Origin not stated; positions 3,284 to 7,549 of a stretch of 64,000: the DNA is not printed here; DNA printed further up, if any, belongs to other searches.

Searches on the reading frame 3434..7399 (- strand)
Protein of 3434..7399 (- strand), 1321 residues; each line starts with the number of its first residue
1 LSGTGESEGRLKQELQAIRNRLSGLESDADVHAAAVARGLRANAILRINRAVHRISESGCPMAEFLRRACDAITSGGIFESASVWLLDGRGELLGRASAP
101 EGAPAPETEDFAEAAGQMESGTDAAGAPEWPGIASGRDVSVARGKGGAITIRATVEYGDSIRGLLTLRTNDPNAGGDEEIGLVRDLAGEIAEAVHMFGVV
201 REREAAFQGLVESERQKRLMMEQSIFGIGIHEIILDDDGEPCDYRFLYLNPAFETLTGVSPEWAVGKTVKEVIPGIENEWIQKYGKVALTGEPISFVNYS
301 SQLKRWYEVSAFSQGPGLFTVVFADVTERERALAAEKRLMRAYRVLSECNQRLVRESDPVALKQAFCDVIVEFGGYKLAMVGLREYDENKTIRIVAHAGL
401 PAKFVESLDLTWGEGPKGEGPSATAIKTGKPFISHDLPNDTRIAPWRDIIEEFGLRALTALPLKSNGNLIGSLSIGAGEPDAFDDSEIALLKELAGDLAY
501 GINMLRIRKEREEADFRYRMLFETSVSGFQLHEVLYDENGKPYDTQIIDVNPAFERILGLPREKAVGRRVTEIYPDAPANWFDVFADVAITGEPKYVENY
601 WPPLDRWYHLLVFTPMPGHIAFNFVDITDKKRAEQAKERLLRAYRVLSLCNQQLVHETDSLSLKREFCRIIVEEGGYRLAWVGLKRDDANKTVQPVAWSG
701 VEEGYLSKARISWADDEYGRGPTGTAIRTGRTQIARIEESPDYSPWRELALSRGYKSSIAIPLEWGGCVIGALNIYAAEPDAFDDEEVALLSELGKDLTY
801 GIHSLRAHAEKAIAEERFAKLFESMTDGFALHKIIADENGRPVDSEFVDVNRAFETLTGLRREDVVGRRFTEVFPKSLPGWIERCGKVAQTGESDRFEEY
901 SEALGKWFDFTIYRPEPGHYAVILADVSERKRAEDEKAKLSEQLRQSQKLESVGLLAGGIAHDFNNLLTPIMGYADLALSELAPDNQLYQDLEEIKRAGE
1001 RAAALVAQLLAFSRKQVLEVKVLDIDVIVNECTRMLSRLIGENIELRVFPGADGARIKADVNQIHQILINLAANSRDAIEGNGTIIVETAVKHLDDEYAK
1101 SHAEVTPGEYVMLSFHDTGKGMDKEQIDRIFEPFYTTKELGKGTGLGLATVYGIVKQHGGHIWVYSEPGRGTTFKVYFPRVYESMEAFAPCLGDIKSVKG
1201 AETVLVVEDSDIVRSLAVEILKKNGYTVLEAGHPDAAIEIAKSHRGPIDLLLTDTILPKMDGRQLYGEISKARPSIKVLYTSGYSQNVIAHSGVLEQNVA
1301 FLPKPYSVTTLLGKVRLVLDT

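Call 54: search_protein_families(library=pfam, proteins=[window:3434-7399:-], max_evalue=0.001)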
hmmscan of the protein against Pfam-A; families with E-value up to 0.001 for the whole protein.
window:3434-7399:- (1321 aa): 11 families
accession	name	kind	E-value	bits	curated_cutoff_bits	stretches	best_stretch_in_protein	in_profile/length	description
PF13185.12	GAF_2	-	2.1e-42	145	28.6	2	362-500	7-133/136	GAF domain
PF01590.32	GAF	-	8e-27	94.8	22.4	2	367-499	10-130/133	GAF domain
PF02518.31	HATPase_c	-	3.5e-24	85.8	26.4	1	1060-1180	2-109/111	Histidine kinase-, DNA gyrase B-, and HSP90-like ATPase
PF13188.13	PAS_8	-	3.7e-21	74.7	21.8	2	816-875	1-52/65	PAS domain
PF08448.16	PAS_4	-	5.3e-20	72.1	23.1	2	243-331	14-110/110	PAS fold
PF13426.13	PAS_9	-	1.3e-17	64.4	27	2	545-628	11-102/103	PAS domain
PF00072.30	Response_reg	-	1e-16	61.5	30.2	1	1204-1315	1-110/111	Response regulator receiver domain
PF00989.32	PAS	-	9.2e-14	51.9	22.6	0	846-876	22-52/113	PAS fold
PF13492.12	GAF_3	-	9.1e-13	49.2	27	0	364-502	7-127/129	GAF domain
PF00512.31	HisKA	-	2.4e-10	40.8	26.9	1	955-1016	4-64/66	His Kinase A (phospho-acceptor) domain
PF08447.18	PAS_3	-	8.2e-05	23.2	25.6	0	547-593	1-50/89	PAS fold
